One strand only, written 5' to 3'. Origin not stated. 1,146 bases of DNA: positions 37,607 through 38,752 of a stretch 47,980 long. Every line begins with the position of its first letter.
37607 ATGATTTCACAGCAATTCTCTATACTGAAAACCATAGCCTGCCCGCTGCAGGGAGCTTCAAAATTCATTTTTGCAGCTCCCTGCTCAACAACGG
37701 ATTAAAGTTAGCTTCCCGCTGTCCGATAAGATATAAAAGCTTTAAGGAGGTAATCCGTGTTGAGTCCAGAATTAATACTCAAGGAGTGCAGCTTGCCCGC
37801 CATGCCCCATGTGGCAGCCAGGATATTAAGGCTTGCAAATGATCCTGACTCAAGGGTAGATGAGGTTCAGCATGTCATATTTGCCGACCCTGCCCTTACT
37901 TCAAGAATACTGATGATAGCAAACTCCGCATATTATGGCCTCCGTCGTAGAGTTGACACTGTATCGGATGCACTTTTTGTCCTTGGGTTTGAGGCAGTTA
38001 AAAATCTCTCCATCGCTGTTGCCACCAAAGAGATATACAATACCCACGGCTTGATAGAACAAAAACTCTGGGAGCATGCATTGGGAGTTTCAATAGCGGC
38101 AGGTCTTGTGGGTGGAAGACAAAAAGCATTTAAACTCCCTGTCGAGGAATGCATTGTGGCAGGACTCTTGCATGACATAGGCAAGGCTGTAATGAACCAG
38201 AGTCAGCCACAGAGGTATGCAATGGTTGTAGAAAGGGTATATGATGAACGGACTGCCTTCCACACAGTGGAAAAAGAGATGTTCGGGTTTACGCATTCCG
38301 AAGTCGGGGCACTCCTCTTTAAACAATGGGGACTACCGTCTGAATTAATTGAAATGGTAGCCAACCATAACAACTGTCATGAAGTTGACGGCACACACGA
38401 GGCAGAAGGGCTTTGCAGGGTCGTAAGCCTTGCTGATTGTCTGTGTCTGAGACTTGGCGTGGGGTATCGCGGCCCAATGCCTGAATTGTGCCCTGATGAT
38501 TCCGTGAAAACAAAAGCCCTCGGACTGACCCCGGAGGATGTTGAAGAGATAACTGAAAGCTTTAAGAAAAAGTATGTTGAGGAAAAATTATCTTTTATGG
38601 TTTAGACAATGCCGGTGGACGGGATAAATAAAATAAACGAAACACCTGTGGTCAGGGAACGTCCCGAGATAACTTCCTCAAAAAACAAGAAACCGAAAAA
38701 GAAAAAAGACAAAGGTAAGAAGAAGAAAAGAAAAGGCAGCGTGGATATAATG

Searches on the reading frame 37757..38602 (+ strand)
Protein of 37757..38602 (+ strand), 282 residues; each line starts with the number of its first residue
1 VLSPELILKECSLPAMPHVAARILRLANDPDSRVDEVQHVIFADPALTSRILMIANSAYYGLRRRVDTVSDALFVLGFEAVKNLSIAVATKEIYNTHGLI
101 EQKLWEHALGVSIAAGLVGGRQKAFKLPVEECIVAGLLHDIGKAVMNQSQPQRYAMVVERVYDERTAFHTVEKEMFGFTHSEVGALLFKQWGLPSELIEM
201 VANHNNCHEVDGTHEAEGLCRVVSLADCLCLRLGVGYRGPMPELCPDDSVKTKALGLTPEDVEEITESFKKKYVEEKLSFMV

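Call 19: search_protein_families(library=pfam, proteins=[window:37757-38602:+], max_evalue=0.001)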
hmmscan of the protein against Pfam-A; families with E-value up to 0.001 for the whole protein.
window:37757-38602:+ (282 aa): 2 families
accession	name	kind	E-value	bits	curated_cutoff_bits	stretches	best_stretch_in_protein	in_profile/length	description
PF08668.18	HDOD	-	4.2e-57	193.3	22.9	1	13-206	1-195/196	HDOD domain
PF01966.28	HD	-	1.5e-10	41.8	22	1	105-229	2-113/116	HD domain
